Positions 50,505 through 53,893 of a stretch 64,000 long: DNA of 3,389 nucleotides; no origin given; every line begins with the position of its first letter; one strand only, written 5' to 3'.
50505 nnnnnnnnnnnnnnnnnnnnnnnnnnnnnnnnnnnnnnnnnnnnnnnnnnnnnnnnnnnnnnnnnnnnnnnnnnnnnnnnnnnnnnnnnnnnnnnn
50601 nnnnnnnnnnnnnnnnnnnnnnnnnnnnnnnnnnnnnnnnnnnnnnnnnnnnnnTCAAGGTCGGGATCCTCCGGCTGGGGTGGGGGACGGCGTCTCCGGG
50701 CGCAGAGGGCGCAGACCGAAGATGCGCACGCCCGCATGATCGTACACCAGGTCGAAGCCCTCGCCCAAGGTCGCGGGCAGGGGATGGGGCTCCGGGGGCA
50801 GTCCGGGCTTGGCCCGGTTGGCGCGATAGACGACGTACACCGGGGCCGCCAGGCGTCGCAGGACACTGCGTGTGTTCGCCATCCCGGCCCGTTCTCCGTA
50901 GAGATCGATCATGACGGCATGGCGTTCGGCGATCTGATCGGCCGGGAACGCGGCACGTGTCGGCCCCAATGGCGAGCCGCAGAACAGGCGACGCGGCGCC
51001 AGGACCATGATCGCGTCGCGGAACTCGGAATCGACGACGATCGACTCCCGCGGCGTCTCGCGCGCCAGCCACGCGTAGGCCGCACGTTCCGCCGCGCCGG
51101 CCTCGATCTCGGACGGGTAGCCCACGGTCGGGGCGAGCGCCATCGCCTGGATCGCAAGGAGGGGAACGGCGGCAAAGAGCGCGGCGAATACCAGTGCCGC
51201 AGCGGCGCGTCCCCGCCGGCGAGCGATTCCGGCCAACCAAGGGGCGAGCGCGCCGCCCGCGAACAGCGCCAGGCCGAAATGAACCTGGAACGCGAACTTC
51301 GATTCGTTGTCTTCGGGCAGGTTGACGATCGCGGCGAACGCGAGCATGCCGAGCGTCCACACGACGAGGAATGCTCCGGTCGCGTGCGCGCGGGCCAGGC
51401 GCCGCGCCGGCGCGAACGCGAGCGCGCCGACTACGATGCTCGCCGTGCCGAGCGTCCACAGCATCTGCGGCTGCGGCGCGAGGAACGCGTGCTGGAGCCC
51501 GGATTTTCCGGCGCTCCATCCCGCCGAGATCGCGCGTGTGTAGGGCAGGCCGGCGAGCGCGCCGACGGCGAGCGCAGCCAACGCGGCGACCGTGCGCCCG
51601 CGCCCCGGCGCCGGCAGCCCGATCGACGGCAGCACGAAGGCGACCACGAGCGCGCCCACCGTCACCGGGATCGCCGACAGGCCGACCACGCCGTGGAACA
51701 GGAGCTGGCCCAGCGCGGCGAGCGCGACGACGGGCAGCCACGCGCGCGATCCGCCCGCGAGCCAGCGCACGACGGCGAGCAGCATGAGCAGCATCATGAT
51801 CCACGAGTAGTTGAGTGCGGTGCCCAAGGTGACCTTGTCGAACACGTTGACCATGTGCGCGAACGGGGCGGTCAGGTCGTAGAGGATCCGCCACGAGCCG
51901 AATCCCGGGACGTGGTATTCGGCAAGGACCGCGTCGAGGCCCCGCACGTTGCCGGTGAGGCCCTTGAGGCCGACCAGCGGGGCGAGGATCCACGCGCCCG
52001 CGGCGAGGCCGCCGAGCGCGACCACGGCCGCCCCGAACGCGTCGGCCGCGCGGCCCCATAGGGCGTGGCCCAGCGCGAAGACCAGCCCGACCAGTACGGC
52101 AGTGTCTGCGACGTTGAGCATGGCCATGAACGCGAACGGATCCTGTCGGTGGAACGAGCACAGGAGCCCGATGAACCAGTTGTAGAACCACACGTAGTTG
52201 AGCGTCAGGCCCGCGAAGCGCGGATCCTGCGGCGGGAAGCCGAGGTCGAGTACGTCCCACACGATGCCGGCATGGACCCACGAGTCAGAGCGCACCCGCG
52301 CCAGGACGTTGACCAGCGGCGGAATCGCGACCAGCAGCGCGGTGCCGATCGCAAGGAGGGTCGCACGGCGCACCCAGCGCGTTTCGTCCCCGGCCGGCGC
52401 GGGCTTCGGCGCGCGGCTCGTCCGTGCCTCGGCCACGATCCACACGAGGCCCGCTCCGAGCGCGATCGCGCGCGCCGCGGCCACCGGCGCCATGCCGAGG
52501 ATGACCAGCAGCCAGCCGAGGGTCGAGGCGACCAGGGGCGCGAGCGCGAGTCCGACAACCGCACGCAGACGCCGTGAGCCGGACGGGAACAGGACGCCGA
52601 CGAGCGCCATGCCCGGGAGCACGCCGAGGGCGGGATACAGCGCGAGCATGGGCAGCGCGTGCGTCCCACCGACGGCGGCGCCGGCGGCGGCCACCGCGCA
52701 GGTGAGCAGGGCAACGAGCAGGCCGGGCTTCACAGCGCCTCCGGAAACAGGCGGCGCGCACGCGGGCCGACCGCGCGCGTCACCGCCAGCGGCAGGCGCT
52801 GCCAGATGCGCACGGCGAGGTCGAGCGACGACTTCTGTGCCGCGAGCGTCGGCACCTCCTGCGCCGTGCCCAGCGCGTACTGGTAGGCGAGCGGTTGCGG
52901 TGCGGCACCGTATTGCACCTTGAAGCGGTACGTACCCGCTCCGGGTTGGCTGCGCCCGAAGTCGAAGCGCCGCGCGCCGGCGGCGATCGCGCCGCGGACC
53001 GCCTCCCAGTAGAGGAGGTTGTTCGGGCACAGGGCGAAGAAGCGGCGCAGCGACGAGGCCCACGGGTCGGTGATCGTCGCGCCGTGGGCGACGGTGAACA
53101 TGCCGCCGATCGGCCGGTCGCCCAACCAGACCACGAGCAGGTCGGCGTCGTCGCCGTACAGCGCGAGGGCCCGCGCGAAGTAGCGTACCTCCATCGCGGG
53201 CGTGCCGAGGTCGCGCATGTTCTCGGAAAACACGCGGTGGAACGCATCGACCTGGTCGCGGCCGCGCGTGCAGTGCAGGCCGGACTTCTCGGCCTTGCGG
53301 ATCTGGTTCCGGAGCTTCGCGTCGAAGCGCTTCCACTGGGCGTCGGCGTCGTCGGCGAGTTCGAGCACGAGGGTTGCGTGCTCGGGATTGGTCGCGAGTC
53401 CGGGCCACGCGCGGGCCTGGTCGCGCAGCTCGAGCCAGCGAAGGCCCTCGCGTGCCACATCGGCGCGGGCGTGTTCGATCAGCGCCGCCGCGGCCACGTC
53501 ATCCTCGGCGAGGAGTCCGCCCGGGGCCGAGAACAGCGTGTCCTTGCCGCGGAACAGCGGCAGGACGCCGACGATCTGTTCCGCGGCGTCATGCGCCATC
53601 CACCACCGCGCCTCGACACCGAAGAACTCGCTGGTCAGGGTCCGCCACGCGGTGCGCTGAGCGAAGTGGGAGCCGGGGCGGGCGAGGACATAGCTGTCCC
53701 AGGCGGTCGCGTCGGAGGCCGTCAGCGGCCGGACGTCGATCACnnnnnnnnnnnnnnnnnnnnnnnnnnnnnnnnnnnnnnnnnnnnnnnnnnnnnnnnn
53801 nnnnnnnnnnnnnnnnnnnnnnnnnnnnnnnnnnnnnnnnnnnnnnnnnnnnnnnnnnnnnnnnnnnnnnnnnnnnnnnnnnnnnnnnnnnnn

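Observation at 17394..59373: Unusual concentration of lipid-linked-sugar machinery: four DPM1/GtrB/ArnC-like GT2 genes and six large GT-C-type membrane proteins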

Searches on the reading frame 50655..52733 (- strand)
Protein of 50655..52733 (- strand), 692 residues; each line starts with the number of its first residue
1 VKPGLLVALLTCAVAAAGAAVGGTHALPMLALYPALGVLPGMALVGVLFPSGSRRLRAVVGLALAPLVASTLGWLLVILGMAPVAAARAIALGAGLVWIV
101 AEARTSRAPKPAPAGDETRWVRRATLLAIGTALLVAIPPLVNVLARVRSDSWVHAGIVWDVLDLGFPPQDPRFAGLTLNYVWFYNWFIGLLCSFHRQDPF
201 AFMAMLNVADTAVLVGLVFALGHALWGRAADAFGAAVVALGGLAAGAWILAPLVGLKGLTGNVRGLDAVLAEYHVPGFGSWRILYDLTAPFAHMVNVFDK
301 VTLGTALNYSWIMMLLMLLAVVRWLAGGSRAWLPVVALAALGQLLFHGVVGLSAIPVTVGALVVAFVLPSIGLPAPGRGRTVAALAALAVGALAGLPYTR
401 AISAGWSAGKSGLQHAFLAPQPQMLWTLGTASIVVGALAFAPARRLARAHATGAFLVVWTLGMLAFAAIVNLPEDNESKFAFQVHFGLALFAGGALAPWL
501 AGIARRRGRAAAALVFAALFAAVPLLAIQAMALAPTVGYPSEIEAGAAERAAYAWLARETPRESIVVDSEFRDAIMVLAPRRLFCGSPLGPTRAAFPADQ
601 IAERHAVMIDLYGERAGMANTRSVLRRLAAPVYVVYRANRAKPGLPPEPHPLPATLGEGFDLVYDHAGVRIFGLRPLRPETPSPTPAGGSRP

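Call 6: search_protein_families(library=pfam, proteins=[window:50655-52733:-], max_evalue=0.01)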
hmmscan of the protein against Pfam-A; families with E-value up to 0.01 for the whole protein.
window:50655-52733:- (692 aa): 0 families

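Call 11: search_protein_families(library=ncbifam, proteins=[window:50655-52733:-], max_evalue=0.01)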
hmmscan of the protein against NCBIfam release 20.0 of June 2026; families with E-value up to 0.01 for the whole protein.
window:50655-52733:- (692 aa): 0 families

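Call 18: search_solved_structures(query=window:50655-52733:-, max_evalue=10)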
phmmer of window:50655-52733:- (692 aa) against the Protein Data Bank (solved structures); distinct sequences matched with E-value up to 10: 2.
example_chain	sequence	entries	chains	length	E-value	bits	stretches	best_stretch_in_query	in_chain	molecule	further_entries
7zm7_X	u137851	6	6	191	0.018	16.8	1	416-516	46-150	NADH-ubiquinone oxidoreductase-like protein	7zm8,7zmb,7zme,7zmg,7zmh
2bgo_A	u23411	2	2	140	0.11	14.2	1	244-333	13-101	ENDO-B1,4-MANNANASE 5C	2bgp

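Call 19: find_homologous_proteins(query=window:50655-52733:-)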
Query window:50655-52733:- (692 aa): 71 proteins with E <= 0.001 among 8000 candidates.
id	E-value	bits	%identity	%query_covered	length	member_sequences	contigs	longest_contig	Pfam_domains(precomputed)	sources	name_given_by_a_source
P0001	0.0e+0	1483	100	100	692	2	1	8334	-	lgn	-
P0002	0.0e+0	1273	85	100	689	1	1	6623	-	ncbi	-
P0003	0.0e+0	1138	77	100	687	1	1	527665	-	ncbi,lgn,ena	-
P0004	0.0e+0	1122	75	100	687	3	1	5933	-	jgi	-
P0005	1.8e-154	534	46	96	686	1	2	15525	-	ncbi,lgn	-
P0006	2.6e-152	527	47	94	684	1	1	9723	-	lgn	-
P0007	2.7e-149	517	68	56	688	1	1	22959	-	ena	-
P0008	1.1e-147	512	46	95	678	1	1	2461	-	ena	-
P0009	2.8e-146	507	47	94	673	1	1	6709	-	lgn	-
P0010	1.7e-138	481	57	60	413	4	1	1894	-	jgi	jgi:hypothetical protein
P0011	3.3e-132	461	42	94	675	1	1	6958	-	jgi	jgi:hypothetical protein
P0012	3.3e-131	457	44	93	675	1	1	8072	-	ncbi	-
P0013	1.2e-129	452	42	94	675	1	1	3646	-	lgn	-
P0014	2.3e-129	451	42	94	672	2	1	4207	-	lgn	-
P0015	3.2e-129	451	43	93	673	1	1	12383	-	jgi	jgi:hypothetical protein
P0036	8.4e-114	400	40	88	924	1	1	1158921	PF00535.33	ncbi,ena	-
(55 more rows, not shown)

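Call 29: find_encoding_contigs(protein=P0003, flank=10000, max_places=3)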
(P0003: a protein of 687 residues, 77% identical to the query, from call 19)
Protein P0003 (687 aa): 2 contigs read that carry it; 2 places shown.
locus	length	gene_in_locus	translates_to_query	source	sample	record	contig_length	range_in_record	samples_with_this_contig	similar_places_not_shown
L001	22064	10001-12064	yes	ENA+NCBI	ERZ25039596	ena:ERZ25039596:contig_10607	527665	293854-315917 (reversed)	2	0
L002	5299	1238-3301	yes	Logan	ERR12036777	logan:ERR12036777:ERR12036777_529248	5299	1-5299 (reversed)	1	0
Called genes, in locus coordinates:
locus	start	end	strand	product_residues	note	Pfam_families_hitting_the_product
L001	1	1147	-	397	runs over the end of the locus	PF03721:UDPG_MGDP_dh_N, PF00984:UDPG_MGDP_dh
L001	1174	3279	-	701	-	PF16889:Hepar_II_III_N, PF07940:Hepar_II_III_C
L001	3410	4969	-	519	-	PF13231:PMT_2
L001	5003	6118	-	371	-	PF02397:Bac_transf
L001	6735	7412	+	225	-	PF00535:Glycos_transf_2, PF13641:Glyco_tranf_2_3 (weak)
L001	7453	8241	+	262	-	-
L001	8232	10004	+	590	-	PF04932:Wzy_C, PF02388:FemAB (faint), PF13480:Acetyltransf_6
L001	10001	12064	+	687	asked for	-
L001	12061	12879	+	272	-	PF13641:Glyco_tranf_2_3 (weak), PF00535:Glycos_transf_2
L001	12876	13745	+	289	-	PF01522:Polysacc_deac_1, PF11959:DUF3473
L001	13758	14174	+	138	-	PF10066:DUF2304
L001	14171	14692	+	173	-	PF00132:Hexapep, PF14602:Hexapep_2 (weak)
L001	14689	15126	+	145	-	-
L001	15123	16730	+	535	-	PF13450:NAD_binding_8 (weak), PF05199:GMC_oxred_C (weak)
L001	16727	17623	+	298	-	PF01370:Epimerase, PF04321:RmlD_sub_bind (weak), PF13460:NAD_binding_10 (faint)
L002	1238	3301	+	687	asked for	-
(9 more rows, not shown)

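Call 30: predict_structure(alignment_id=A1)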
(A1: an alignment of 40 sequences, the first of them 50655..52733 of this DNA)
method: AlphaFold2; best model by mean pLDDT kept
length: 692 residues; sequences in the alignment: 40
mean_pLDDT: 90.6   pTM: 0.93
mean pLDDT of the five models: 90.6, 88.6, 88.4, 86.9, 85.6
residues with pLDDT >= 90: 508; 70-90: 130; 50-70: 39; < 50: 15
segments of 3 or more residues with pLDDT < 50: 678-692
pLDDT, mean of each block of 10 residues (from residue 1): 93 97 90 98 97 94 99 97 98 98 77 79 97 95 88 96 93 93 97 96 97 98 96 98 88 79 74 71 77 82 93 99 98 99 96 98 98 97 99 96 91 92 92 96 97 98 97 91 97 97 98 96 89 73 76 96 94 92 90 90 94 89 92 90 62 88 95 74 36 28
secondary structure, 60 per line:
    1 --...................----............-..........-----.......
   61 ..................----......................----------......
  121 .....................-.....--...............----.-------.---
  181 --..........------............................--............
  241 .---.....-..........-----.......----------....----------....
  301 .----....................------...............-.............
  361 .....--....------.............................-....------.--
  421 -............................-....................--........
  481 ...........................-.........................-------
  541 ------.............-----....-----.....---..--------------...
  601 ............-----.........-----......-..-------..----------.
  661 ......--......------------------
elements in order (helices of 4 or more, strands of 3 or more residues): H3-21 H26-37 H39-48 H54-78 H83-104 H115-141 H143-147 H150-164 H183-192 H199-226 H229-241 H245-249 H251-260 H266-272 H283-286 H297-301 H306-325 H332-346 H348-365 H368-371 H378-406 H408-411 H422-449 H451-469 H473-507 H509-533 H547-559 E565-568 H574-578 H598-612 H618-626 E632-637 E660-666 E669-674

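Call 31: find_encoding_contigs(protein=P0036, flank=10000, max_places=2)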
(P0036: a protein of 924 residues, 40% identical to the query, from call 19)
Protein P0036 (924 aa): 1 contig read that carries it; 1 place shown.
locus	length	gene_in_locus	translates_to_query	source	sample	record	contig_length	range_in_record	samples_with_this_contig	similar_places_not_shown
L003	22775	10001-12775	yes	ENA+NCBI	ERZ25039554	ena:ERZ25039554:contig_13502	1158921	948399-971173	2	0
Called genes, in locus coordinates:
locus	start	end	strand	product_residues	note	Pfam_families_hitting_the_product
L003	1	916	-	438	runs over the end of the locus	PF02558:ApbA (weak), PF03721:UDPG_MGDP_dh_N, PF00984:UDPG_MGDP_dh, PF03720:UDPG_MGDP_dh_C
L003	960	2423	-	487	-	PF13231:PMT_2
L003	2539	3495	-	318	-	PF02397:Bac_transf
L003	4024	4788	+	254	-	PF00535:Glycos_transf_2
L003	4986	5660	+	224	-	PF13641:Glyco_tranf_2_3 (weak), PF00535:Glycos_transf_2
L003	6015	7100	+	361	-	PF04932:Wzy_C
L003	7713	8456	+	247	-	PF27533:CapK_C (weak)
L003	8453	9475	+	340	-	PF02388:FemAB (faint), PF13480:Acetyltransf_6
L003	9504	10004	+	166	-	PF14602:Hexapep_2 (weak), PF00132:Hexapep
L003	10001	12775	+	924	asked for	PF00535:Glycos_transf_2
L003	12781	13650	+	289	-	PF01522:Polysacc_deac_1, PF11959:DUF3473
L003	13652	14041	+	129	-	PF10066:DUF2304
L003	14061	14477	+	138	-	-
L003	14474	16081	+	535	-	PF05199:GMC_oxred_C (weak)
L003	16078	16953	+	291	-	PF01370:Epimerase, PF04321:RmlD_sub_bind (faint)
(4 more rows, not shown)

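Call 36: find_related_loci(query=A1, collection=genome_contigs, flank=10000)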
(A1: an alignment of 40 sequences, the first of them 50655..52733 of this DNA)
Query A1 (692 aa) in genome_contigs; peptide patterns used: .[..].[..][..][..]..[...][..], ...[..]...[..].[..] (x = any residue, [..] = any of these).
84 stretches matched a pattern; 67 encode a relative of the query (tblastn E <= 1e-3); 65 distinct loci.
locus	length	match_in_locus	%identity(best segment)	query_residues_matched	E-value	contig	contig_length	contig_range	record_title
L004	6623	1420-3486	85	1-692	0e+0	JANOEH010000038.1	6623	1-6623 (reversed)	MAG: Candidatus Eisenbacteria bacterium isolate SOY_65_metabat_360 SOY_65_k141_3692746, whole genome shotgun sequence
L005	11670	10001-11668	79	1-556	0e+0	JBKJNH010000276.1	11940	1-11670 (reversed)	MAG: Candidatus Eisenbacteria bacterium isolate ant_bin.365 S1Ck117_6317194_flag_1_multi_10.0000_len_11940, whole genome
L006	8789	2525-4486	43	29-676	5e-128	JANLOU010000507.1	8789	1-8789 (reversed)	MAG: Candidatus Eisenbacteria bacterium isolate OTE_38_metabat_53 OTE_38_k141_4930814, whole genome shotgun sequence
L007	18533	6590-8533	43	36-682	2e-119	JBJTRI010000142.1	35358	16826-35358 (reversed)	MAG: bacterium isolate samp_4448_metabat2_108 samp_4448_1660152, whole genome shotgun sequence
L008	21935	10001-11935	42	31-684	2e-117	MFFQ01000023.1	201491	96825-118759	MAG: Candidatus Eisenbacteria bacterium RBG_16_71_46 RBG_16_scaffold_136, whole genome shotgun sequence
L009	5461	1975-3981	39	19-692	1e-112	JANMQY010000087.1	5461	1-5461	MAG: Candidatus Eisenbacteria bacterium isolate OTE_51_metabat_109 OTE_51_k141_470101, whole genome shotgun sequence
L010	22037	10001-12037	39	30-692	3e-111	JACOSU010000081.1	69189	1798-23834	MAG: Candidatus Eisenbacteria bacterium isolate NC_groundwater_26_Pr7_B-0.1um_68_11 FFV18_Bp1_scaffold_274478, whole gen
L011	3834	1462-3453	41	16-676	6e-113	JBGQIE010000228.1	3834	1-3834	MAG: Candidatus Eisenbacteria bacterium isolate OBJ2_061818_070_56 k141_301819_length_3834_cov_11.3493, whole genome sho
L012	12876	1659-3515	43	30-639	1e-110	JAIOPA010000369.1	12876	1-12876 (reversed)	MAG: Candidatus Eisenbacteria bacterium isolate LakeFargette_0920_ALND_MAG_69_13 LacPavin_0920_ALND_scaffold_847296, who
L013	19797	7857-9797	42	33-676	1e-116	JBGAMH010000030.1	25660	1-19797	MAG: Candidatus Eisenbacteria bacterium isolate MAG_MBR_H10.5 MBRH10-5_opera_contig_6821, whole genome shotgun sequence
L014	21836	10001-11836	42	25-637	3e-106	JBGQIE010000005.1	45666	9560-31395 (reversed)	MAG: Candidatus Eisenbacteria bacterium isolate OBJ2_061818_070_56 k141_1619772_length_45666_cov_36.2859, whole genome s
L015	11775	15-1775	42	105-686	7e-106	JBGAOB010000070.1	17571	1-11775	MAG: Candidatus Eisenbacteria bacterium isolate MAG_AAO_H10.41 AAOH10-41_opera_contig_9605, whole genome shotgun sequenc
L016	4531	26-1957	38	29-675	8e-107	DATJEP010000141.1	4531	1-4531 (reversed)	MAG TPA_asm: Candidatus Udaeobacter sp. isolate SMAG_U15436 k141_6396387, whole genome shotgun sequence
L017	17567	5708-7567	41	30-639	1e-105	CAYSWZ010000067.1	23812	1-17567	MAG TPA_asm: uncultured bacterium isolate binchicken_co279_112 genome assembly, contig: k141_4309256, whole genome shotg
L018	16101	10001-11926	41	30-668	1e-104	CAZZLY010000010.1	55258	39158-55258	MAG TPA_asm: uncultured bacterium isolate SRP124364_co1_304 genome assembly, contig: NODE_303_length_55258_cov_15.194174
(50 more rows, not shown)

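Call 77: search_protein_representatives(alignment_id=A1)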
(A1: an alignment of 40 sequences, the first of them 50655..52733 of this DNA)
Query: 40 sequences, 680 profile positions. Proteins with E-value up to 0.001 (for the whole library): 1493; up to 1e-10: 898; up to 1e-30: 342. The best 150 are listed.
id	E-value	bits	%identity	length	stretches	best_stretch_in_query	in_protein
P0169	3.9e-283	957.2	-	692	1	9-677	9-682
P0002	2.6e-263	891.7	-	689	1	4-679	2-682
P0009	7.0e-257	870.4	-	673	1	8-674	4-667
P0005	1.2e-254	863.1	-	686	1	5-676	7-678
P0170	3.4e-253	858.2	-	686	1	1-673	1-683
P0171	7.1e-250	847.3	-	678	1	6-673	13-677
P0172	6.6e-245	830.9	-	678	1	6-674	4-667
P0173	1.8e-241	819.5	-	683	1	5-678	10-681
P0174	4.2e-236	801.8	-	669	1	11-673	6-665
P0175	3.7e-235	798.7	-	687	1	5-676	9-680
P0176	5.6e-235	798.0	-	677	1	7-673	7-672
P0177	1.2e-234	796.9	-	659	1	4-673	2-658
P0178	1.1e-233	793.8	-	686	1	4-671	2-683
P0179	3.0e-227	772.5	-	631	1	60-677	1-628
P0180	2.8e-213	726.4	-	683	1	2-676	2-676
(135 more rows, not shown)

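Call 90: search_protein_families(library=pfam, alignment_id=A1, max_evalue=0.1)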
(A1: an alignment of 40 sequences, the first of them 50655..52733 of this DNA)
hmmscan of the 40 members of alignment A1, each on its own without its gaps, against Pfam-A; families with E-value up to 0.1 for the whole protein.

A. member 1, window:50655-52733:- (692 aa): 0 families

B. families by the number of members that match (of 40 scanned): 6 families
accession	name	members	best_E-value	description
PF20604.3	DUF6798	10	0.0012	Domain of unknown function (DUF6798)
PF00535.33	Glycos_transf_2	1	1.2e-22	Glycosyl transferase family 2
PF10060.15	DUF2298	1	0.0009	Uncharacterized membrane protein (DUF2298)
PF01252.23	Peptidase_A8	1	0.005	Signal peptidase (SPase) II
PF19040.6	SGNH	1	0.031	SGNH domain (fused to AT3 domains)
PF15654.11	Tox-WTIP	1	0.099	Toxin with a conserved tryptophan and TIP tripeptide motif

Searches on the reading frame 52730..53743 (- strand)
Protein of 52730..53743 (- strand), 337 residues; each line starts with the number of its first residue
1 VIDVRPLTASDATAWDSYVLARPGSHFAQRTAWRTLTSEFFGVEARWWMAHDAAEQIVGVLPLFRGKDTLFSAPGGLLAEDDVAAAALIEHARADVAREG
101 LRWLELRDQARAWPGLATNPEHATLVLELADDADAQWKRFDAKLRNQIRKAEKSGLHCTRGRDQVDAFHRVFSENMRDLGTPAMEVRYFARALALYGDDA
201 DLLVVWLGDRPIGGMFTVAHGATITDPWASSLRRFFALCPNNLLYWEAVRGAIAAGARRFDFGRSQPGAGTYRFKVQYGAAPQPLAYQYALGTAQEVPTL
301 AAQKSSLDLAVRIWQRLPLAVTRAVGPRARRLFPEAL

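Call 8: search_protein_families(library=pfam, proteins=[window:52730-53743:-], max_evalue=0.01)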
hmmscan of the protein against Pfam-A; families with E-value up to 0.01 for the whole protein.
window:52730-53743:- (337 aa): 2 families
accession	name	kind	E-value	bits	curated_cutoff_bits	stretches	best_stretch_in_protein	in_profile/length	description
PF13480.13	Acetyltransf_6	-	3.9e-20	72.9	22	1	139-275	2-142/143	Acetyltransferase (GNAT) domain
PF02388.22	FemAB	-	1.3e-09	37.9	24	1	124-205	153-236/406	FemAB family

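Call 51: search_protein_families(library=ncbifam, proteins=[window:52730-53743:-], max_evalue=0.001)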
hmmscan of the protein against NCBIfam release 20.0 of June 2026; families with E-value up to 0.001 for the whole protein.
window:52730-53743:- (337 aa): 1 family
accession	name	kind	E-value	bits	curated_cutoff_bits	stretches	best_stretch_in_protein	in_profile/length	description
TIGR03019.1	pepcterm_femAB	equivalog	7.2e-76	255.3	260.35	1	14-331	2-327/330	FemAB family XrtA/PEP-CTERM system-associated protein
